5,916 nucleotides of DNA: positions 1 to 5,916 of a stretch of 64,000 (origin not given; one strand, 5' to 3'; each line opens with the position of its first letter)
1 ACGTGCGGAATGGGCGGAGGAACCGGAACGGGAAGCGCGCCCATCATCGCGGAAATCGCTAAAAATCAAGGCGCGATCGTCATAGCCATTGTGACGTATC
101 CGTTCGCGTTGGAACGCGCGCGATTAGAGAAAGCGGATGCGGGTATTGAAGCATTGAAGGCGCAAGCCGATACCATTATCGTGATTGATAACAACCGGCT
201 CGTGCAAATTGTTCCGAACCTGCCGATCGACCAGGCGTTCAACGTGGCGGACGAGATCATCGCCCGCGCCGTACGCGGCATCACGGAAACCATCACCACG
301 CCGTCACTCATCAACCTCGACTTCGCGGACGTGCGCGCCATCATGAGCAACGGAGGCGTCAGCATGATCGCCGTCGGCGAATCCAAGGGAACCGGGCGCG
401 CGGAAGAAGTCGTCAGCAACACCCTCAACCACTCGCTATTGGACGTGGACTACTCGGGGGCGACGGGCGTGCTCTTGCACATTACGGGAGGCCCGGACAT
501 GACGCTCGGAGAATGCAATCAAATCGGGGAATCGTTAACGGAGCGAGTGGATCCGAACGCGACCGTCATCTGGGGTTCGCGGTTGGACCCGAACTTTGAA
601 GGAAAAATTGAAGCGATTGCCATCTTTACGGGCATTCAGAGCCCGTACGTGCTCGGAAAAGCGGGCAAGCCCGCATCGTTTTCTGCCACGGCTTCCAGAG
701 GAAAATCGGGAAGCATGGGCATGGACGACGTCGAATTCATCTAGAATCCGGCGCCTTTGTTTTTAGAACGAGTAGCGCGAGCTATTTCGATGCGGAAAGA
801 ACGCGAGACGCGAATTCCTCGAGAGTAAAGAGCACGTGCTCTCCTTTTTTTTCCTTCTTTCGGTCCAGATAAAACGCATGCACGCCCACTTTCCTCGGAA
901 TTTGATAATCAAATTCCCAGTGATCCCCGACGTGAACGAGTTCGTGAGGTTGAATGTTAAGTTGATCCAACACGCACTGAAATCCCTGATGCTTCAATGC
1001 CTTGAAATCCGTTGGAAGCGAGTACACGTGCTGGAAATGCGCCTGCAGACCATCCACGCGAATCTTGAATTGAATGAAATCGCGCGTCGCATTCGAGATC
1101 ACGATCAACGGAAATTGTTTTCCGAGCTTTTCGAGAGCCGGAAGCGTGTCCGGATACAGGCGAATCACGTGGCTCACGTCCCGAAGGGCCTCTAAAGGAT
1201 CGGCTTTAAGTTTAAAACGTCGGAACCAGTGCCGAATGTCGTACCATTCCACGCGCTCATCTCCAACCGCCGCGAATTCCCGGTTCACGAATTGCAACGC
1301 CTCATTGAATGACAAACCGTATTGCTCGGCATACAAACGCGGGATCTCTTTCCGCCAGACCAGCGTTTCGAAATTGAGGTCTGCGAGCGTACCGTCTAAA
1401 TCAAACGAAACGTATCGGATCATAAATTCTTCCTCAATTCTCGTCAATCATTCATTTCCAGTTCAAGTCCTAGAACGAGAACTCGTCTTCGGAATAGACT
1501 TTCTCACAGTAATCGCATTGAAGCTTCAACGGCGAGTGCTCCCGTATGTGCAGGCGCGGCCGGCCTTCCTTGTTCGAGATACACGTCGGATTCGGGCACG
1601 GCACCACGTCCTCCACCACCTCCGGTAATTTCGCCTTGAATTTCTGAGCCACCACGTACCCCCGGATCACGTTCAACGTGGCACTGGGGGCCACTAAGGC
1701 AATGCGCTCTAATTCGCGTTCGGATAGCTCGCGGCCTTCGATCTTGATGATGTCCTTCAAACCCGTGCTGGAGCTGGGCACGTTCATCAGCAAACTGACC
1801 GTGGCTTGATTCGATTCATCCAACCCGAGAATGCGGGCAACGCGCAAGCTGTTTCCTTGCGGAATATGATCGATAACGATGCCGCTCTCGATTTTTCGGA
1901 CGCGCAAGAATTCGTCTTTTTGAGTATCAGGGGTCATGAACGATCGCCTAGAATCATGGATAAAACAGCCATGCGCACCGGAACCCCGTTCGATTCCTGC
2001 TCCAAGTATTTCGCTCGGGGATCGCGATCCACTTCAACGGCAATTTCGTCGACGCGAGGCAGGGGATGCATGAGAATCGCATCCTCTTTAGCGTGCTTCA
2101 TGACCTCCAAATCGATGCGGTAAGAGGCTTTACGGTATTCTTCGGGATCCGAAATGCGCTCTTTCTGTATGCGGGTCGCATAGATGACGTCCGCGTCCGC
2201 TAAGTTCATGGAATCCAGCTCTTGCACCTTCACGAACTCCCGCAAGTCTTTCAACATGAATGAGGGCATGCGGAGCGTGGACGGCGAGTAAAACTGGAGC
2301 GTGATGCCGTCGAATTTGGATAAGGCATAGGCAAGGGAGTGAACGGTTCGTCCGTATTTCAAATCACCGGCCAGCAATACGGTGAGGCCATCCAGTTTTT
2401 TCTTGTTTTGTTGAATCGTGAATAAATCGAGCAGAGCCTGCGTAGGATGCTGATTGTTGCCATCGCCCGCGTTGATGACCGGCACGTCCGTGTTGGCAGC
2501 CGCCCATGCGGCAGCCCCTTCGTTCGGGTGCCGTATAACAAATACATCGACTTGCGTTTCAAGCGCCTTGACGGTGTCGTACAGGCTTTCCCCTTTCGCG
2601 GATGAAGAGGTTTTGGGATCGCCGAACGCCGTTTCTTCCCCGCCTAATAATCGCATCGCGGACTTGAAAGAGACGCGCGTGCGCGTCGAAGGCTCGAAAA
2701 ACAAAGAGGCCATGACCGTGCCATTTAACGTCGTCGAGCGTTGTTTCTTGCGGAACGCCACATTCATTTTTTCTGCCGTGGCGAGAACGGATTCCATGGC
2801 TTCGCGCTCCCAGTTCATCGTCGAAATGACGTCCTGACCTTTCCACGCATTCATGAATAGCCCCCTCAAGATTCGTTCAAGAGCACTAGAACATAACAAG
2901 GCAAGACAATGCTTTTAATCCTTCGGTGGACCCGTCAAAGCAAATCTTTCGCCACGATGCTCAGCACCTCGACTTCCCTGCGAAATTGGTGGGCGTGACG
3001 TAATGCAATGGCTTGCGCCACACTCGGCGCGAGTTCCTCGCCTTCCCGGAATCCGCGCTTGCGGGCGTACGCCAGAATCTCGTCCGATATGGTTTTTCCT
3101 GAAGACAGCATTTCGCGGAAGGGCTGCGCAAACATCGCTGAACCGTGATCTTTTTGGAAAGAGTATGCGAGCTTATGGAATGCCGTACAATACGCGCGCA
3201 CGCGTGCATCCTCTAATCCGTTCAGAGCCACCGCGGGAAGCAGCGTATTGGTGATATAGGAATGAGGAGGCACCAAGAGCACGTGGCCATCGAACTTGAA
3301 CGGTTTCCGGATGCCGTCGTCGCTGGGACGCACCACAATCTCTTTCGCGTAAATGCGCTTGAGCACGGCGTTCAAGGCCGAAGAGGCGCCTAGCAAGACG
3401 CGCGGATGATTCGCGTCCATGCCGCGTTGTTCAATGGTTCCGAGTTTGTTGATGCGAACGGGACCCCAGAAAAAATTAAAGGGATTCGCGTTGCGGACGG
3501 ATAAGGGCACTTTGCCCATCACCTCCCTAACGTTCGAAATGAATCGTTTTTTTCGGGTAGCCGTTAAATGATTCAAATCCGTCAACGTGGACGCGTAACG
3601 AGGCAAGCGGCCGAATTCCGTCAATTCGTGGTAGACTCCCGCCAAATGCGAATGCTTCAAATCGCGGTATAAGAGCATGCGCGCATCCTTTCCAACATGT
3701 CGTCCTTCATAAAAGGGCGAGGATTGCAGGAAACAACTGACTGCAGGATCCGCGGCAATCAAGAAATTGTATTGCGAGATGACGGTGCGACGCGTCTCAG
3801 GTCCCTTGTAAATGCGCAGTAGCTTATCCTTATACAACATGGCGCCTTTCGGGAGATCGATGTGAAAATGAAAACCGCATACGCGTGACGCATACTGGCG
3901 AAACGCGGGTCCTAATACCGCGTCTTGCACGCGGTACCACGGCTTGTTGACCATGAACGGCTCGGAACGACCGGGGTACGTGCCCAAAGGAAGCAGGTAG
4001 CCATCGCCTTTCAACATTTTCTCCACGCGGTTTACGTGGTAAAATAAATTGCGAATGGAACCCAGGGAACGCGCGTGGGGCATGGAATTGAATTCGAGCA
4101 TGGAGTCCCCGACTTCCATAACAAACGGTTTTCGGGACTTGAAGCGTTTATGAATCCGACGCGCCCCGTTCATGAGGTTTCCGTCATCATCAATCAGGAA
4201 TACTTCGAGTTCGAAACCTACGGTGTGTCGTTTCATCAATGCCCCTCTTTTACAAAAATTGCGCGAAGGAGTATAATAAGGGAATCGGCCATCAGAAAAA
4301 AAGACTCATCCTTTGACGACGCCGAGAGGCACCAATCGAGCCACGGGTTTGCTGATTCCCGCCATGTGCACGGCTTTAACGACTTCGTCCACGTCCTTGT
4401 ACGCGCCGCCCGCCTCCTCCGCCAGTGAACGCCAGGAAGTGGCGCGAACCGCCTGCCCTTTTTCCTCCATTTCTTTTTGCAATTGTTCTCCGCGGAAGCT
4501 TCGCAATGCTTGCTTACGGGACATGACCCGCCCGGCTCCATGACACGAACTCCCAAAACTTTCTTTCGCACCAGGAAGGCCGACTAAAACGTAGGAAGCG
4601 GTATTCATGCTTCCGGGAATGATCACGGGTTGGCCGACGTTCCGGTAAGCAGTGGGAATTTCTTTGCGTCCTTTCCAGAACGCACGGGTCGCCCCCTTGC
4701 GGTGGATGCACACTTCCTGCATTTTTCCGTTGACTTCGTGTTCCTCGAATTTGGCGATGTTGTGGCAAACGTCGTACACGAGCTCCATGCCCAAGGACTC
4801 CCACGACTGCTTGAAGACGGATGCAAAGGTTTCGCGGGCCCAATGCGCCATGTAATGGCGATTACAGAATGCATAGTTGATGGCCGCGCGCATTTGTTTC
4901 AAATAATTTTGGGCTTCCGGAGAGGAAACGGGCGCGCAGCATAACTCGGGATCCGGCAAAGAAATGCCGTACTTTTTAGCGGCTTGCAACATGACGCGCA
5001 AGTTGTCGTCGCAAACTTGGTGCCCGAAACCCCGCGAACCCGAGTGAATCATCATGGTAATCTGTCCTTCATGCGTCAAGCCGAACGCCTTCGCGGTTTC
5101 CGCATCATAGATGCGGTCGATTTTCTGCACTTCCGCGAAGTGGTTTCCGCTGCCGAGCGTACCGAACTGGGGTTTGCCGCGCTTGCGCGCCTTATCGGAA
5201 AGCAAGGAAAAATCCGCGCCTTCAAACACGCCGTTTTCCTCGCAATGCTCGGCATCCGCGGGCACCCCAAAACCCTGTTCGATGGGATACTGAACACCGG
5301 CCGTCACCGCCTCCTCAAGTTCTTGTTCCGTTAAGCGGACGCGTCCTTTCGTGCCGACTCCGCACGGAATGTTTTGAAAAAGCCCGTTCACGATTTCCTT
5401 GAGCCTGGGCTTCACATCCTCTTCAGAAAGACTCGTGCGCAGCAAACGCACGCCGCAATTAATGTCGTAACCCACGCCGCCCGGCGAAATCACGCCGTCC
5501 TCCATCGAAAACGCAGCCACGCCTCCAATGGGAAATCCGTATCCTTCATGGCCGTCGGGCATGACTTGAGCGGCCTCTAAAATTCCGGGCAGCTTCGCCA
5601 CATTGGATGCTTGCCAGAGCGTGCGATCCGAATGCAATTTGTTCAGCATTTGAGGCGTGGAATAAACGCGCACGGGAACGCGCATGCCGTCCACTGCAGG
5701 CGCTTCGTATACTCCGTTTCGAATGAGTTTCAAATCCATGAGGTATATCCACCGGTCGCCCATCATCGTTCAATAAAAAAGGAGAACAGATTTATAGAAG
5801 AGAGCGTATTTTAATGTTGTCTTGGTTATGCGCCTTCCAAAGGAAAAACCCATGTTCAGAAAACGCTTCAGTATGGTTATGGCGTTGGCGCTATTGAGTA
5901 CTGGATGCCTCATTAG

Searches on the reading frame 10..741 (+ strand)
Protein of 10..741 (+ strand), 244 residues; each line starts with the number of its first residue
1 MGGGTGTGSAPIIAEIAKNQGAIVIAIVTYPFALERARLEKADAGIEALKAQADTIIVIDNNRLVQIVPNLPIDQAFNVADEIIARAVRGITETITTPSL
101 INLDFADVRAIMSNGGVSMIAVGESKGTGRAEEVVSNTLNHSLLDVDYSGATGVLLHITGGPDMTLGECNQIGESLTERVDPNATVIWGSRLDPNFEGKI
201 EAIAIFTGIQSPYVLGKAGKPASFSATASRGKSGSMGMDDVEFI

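Call 47: search_protein_families(library=pfam, proteins=[window:10-741:+], max_evalue=0.001)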
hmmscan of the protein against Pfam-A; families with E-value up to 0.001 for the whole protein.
window:10-741:+ (244 aa): 2 families
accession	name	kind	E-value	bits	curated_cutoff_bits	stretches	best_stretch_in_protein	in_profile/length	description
PF12327.13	FtsZ_C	-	7.7e-32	109.9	27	1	116-210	1-95/95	FtsZ family, C-terminal domain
PF00091.31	Tubulin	-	9.5e-19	68.9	33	1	1-68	118-189/190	Tubulin/FtsZ family, GTPase domain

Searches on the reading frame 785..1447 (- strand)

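Call 47: search_protein_families(library=pfam, proteins=[window:785-1447:-], max_evalue=0.001)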
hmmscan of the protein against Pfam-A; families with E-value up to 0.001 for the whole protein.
window:785-1447:- (221 aa): 4 families
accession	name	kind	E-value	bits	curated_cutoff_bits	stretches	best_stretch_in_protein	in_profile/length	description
PF00702.32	Hydrolase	-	7.4e-14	53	26.4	1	10-186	1-189/191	haloacid dehalogenase-like hydrolase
PF13419.12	HAD_2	-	5e-12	46.7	23.8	1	15-191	3-175/178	Haloacid dehalogenase-like hydrolase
PF06888.18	Put_Phosphatase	-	3.5e-06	27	27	1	13-150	3-128/234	Putative Phosphatase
PF12710.13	HAD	-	0.00036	21.5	27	1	15-141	3-127/189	haloacid dehalogenase-like hydrolase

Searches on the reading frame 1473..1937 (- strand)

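Call 47: search_protein_families(library=pfam, proteins=[window:1473-1937:-], max_evalue=0.001)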
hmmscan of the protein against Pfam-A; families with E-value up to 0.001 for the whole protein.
window:1473-1937:- (155 aa): 2 families
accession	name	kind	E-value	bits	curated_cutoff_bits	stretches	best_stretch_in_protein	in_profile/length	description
PF01948.23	PyrI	-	8.1e-32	109.7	25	1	11-102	1-92/93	Aspartate carbamoyltransferase regulatory chain, allosteric domain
PF02748.20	PyrI_C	-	9.6e-14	51.4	23.4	1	108-152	2-47/48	Aspartate carbamoyltransferase regulatory chain, metal binding domain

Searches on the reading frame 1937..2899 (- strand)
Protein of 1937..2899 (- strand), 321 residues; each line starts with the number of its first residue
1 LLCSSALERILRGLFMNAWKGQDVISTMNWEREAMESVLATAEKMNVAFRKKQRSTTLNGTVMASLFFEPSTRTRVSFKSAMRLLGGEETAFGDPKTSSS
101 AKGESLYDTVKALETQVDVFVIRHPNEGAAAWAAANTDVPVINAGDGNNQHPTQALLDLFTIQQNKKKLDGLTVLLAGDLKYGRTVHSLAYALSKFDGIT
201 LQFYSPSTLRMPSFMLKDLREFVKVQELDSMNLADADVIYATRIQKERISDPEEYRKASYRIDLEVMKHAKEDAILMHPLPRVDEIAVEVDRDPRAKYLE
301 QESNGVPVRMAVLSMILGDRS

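Call 47: search_protein_families(library=pfam, proteins=[window:1937-2899:-], max_evalue=0.001)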
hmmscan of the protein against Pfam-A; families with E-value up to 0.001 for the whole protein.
window:1937-2899:- (321 aa): 2 families
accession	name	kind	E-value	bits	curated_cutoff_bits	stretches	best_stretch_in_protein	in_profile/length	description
PF02729.26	OTCace_N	-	9e-45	152.8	29.9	1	23-164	2-148/148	Aspartate/ornithine carbamoyltransferase, carbamoyl-P binding domain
PF00185.30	OTCace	-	2.2e-27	96.4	29.4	1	170-315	1-156/157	Aspartate/ornithine carbamoyltransferase, Asp/Orn binding domain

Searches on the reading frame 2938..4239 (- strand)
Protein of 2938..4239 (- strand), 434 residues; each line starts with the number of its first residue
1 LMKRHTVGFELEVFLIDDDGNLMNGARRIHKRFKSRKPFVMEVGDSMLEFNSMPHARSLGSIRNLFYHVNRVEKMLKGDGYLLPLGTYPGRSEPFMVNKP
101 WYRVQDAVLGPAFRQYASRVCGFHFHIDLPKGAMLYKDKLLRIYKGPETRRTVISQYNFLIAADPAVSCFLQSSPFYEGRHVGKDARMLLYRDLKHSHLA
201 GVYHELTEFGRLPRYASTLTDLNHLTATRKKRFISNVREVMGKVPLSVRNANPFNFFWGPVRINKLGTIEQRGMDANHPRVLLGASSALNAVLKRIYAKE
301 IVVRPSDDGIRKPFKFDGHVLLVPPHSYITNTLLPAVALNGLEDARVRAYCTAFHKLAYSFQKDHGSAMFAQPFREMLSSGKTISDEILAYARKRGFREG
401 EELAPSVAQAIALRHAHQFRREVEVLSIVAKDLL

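Call 47: search_protein_families(library=pfam, proteins=[window:2938-4239:-], max_evalue=0.001)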
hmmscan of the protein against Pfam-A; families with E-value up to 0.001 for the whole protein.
window:2938-4239:- (434 aa): 0 families

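Call 51: search_solved_structures(query=window:2938-4239:-, max_evalue=1)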
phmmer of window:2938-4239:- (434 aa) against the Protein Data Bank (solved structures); distinct sequences matched with E-value up to 1: 1.
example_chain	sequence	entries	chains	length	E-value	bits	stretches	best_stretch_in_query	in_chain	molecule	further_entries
1no1_A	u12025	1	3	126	0.57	12.4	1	171-240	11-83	replisome organizer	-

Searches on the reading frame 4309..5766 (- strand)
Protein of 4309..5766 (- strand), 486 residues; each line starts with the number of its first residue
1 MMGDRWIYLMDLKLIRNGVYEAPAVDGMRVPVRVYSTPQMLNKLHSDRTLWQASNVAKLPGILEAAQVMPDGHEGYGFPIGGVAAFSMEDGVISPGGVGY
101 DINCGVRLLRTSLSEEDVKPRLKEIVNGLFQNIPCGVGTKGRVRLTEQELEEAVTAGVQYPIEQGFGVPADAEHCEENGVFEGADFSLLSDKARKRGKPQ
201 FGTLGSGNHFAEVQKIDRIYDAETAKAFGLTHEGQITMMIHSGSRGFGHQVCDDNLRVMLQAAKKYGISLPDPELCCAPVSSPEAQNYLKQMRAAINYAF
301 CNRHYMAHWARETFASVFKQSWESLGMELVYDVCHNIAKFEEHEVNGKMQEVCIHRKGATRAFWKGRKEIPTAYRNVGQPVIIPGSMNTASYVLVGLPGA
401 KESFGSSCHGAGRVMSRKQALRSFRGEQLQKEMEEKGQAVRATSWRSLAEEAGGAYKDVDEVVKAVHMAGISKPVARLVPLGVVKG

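Call 47: search_protein_families(library=pfam, proteins=[window:4309-5766:-], max_evalue=0.001)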
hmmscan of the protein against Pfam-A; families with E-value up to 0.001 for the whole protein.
window:4309-5766:- (486 aa): 1 family
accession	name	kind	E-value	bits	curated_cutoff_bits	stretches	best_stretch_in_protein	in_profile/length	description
PF01139.22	RtcB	-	1.6e-173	578.3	27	1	52-486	1-426/426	tRNA-splicing ligase RtcB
